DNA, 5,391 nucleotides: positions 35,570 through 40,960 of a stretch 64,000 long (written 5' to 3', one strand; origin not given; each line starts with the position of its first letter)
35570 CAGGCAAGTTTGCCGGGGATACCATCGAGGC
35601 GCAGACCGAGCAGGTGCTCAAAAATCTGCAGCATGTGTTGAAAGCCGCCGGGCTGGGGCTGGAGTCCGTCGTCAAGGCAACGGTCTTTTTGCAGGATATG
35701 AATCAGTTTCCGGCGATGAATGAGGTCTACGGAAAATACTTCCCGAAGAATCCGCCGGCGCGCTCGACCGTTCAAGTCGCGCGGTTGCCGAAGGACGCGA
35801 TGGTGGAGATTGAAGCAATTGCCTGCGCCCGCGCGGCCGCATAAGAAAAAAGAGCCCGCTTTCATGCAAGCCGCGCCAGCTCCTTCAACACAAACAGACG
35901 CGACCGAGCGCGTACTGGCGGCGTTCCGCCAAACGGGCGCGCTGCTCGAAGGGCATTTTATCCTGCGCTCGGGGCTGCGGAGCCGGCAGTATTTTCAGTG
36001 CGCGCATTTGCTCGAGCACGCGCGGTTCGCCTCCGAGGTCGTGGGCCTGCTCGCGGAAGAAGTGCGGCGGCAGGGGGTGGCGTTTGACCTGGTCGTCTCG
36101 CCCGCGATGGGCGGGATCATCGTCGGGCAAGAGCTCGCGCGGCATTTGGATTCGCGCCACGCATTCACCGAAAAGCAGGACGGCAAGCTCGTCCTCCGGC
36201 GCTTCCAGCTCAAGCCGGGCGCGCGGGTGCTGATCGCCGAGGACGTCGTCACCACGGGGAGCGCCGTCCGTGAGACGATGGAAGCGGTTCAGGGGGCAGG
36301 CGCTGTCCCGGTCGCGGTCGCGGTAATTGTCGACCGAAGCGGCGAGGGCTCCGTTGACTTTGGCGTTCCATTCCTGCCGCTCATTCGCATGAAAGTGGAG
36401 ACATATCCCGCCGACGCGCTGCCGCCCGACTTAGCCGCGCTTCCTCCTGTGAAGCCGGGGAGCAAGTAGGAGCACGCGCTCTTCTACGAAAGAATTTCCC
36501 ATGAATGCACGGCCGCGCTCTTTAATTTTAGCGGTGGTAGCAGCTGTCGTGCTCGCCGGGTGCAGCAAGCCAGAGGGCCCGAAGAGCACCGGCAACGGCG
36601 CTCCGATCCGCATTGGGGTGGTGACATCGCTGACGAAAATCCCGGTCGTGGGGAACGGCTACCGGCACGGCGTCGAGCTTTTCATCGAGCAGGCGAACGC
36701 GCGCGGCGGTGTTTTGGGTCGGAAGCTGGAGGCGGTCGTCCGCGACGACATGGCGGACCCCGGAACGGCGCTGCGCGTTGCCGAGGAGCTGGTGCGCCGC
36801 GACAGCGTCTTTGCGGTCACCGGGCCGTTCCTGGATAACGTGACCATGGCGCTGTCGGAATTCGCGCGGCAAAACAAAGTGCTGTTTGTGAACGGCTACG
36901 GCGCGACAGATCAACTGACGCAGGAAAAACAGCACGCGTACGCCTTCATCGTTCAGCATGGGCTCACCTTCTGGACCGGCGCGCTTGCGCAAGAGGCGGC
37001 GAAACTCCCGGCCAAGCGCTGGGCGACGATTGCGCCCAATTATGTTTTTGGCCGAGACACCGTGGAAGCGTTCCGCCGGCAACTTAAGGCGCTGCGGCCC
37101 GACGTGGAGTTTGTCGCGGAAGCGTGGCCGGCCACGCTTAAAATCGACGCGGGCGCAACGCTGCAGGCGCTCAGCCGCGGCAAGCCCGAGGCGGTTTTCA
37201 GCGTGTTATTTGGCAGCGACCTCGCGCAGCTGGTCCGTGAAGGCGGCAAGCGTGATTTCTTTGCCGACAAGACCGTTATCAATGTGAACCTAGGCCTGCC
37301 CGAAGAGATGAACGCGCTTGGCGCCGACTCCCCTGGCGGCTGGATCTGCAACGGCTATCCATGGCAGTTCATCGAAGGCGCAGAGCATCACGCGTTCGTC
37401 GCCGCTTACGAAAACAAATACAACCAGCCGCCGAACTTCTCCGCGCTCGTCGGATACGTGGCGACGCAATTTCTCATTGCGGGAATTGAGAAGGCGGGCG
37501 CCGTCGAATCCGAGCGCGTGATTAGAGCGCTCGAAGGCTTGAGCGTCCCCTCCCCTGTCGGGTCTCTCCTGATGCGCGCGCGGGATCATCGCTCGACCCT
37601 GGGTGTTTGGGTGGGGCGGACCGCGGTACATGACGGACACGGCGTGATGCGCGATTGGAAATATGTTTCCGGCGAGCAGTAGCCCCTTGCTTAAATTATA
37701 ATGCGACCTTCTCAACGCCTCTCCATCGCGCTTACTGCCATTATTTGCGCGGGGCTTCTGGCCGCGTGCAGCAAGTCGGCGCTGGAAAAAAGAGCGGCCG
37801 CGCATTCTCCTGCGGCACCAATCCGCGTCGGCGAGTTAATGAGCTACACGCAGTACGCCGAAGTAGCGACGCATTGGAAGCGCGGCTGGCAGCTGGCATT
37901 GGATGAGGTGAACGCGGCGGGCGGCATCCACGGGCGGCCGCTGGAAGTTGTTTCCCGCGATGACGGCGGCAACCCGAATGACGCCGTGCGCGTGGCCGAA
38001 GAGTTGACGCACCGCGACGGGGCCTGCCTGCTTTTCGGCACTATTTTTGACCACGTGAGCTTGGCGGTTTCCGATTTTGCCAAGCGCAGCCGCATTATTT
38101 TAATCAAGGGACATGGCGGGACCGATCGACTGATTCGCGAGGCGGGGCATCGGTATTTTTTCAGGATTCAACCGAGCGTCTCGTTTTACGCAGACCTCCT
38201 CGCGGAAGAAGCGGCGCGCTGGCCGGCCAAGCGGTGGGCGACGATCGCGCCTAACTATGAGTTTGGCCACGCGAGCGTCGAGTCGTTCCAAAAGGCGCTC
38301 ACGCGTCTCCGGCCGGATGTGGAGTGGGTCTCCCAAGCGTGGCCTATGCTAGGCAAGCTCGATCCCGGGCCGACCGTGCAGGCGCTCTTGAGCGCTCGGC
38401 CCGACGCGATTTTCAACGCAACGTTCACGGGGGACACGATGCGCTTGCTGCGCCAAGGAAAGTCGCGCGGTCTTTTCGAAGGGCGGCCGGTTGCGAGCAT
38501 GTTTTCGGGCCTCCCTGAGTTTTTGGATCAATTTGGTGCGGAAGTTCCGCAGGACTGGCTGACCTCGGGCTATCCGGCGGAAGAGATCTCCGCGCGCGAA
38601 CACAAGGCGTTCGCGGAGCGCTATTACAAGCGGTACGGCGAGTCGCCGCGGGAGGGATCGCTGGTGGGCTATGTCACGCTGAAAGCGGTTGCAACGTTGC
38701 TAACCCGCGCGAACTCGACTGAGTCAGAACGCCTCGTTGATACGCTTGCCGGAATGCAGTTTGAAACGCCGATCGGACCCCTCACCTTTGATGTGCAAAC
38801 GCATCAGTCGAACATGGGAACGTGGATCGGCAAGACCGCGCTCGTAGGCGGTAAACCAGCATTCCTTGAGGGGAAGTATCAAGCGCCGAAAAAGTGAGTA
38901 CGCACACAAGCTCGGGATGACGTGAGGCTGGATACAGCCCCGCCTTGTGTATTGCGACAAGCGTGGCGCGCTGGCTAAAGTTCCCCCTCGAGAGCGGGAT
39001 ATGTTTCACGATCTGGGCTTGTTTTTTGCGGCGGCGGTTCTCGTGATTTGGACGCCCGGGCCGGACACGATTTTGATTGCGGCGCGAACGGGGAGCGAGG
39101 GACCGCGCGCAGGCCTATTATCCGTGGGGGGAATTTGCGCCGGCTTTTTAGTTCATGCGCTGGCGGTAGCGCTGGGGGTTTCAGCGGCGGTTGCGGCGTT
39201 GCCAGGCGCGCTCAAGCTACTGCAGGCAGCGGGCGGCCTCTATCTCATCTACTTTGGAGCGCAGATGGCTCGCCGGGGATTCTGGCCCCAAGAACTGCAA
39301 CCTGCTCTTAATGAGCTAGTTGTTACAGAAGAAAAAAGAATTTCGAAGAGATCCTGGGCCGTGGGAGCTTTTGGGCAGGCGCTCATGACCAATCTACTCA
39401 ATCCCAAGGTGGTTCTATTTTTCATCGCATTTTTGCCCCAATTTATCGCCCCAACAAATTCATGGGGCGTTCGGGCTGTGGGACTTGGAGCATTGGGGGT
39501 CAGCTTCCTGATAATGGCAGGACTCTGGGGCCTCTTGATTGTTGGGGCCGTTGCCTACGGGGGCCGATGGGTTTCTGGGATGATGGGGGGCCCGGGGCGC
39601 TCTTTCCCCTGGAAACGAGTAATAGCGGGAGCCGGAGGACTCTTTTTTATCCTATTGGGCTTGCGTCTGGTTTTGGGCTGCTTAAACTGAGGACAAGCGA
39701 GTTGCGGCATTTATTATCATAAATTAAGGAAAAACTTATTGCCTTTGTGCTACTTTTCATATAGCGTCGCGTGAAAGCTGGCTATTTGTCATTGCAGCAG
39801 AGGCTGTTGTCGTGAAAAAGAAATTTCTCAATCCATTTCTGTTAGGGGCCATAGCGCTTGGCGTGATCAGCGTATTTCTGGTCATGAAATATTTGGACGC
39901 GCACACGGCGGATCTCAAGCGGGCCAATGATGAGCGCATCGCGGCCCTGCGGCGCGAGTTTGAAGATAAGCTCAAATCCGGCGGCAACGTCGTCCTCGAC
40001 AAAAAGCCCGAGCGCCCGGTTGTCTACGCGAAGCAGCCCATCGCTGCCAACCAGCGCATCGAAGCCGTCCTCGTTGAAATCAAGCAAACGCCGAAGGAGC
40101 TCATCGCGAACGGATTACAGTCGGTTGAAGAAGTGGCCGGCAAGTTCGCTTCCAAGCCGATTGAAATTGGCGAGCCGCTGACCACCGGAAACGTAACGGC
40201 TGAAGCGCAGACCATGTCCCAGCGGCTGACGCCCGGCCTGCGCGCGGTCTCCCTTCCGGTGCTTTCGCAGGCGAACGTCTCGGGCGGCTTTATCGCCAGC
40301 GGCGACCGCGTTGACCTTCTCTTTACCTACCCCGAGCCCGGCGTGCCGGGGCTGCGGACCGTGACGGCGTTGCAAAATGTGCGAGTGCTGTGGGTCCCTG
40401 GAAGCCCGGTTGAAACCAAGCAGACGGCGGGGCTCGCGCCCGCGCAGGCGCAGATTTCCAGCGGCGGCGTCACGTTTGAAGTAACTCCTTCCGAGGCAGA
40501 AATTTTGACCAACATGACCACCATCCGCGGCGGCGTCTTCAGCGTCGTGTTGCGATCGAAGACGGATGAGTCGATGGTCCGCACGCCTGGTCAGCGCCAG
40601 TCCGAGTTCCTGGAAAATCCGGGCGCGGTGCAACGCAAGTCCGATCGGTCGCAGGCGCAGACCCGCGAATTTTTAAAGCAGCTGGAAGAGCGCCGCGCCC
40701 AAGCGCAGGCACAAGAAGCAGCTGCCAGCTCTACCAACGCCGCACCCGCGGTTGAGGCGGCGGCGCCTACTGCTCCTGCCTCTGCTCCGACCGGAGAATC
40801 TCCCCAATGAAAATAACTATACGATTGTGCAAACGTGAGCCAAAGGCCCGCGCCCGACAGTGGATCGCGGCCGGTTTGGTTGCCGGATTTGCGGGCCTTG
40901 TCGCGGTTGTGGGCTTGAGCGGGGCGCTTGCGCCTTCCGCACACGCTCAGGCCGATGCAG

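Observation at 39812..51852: Complete-looking Tad/Cpa machine with no Flp pilin and no prepilin peptidase gene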

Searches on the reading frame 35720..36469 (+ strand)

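Call 6: search_protein_families(library=pfam, proteins=[window:35720-36469:+], max_evalue=0.01)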
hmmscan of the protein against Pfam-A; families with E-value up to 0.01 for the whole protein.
window:35720-36469:+ (249 aa): 1 family
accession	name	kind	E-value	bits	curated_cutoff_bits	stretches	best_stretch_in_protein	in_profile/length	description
PF00156.33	Pribosyltran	-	7.3e-12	45.3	26.3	1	97-208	5-128/158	Phosphoribosyl transferase domain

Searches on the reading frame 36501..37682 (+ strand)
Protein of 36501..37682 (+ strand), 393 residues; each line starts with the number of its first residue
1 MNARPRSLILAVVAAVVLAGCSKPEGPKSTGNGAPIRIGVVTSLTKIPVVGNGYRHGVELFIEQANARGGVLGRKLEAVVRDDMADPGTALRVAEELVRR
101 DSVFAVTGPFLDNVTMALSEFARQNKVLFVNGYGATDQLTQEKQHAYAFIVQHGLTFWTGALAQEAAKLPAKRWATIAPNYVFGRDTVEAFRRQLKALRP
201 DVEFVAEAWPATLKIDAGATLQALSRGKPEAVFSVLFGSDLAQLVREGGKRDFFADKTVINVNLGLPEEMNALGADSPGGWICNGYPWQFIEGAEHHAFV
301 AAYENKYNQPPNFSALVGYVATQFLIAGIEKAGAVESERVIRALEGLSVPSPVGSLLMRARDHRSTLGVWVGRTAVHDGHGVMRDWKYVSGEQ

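Call 6: search_protein_families(library=pfam, proteins=[window:36501-37682:+], max_evalue=0.01)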
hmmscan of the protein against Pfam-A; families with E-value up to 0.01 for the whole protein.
window:36501-37682:+ (393 aa): 3 families
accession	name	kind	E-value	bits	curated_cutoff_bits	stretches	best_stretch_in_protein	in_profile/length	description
PF13458.12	Peripla_BP_6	-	8e-65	220.2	31.7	1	35-373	1-337/343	Periplasmic binding protein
PF13433.12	Peripla_BP_5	-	2e-28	100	27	1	36-376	1-338/363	Periplasmic binding protein domain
PF01094.35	ANF_receptor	-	4.3e-11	42.9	25.4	1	58-240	6-188/353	Receptor family ligand binding region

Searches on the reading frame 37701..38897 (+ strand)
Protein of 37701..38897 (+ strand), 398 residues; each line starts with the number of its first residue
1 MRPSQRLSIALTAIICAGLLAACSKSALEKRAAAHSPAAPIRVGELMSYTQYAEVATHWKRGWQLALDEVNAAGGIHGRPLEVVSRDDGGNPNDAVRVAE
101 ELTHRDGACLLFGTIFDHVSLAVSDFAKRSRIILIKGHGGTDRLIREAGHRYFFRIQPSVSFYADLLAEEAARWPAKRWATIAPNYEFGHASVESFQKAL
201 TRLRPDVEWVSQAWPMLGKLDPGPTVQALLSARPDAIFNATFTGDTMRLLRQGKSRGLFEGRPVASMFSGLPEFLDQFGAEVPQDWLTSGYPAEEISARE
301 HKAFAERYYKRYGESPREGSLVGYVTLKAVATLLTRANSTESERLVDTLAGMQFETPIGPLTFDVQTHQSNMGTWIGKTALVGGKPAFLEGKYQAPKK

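Call 6: search_protein_families(library=pfam, proteins=[window:37701-38897:+], max_evalue=0.01)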
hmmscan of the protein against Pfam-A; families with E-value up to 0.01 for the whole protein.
window:37701-38897:+ (398 aa): 3 families
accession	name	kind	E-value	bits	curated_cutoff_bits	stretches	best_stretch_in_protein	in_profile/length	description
PF13458.12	Peripla_BP_6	-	2.4e-58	198.9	31.7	1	51-378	13-337/343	Periplasmic binding protein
PF13433.12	Peripla_BP_5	-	3.9e-22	79.3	27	2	172-380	133-337/363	Periplasmic binding protein domain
PF01094.35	ANF_receptor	-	7.6e-08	32.2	25.4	1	62-230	5-170/353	Receptor family ligand binding region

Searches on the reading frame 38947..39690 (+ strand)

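Call 6: search_protein_families(library=pfam, proteins=[window:38947-39690:+], max_evalue=0.01)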
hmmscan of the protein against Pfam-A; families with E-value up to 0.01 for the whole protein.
window:38947-39690:+ (247 aa): 1 family
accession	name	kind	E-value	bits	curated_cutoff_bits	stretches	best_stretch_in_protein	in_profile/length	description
PF01810.24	LysE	-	7.4e-23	81.5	25.6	1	33-242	3-190/193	LysE type translocator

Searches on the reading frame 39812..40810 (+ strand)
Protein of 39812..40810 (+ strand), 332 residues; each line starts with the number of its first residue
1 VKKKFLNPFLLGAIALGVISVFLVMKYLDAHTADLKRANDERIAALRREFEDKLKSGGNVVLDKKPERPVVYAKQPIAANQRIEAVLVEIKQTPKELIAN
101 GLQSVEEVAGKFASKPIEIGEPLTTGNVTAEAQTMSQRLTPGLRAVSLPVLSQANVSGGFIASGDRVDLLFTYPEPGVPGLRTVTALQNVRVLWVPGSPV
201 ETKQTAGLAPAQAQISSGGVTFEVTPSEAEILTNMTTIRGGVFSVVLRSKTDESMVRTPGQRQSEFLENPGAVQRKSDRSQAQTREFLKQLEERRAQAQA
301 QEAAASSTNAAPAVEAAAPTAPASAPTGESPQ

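Call 3: search_protein_families(library=pfam, proteins=[window:39812-40810:+], max_evalue=0.01)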
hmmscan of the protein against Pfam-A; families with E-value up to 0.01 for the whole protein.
window:39812-40810:+ (332 aa): 3 families
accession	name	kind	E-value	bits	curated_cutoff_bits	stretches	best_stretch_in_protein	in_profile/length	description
PF16976.10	RcpC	-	5.9e-15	55.6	28.8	1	134-237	2-105/114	Flp pilus assembly protein RcpC/CpaB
PF08666.17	SAF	-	6.9e-09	36.6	21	1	68-128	1-62/63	SAF domain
PF13144.11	ChapFlgA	-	0.0017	18.9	23.8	1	69-130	2-62/122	Chaperone for flagella basal body P-ring formation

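Call 35: search_protein_families(library=ncbifam, proteins=[window:39812-40810:+], max_evalue=0.001)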
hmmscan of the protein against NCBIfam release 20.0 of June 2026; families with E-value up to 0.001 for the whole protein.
window:39812-40810:+ (332 aa): 2 families
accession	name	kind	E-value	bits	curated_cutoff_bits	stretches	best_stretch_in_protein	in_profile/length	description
TIGR03177.1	pilus_cpaB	equivalog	3.2e-32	111.8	71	1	9-302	3-248/262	Flp pilus assembly protein CpaB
TIGR03170.1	flgA_cterm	equivalog_domain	2.6e-05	24.2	54.65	1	66-130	11-76/137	flagellar basal body P-ring formation chaperone FlgA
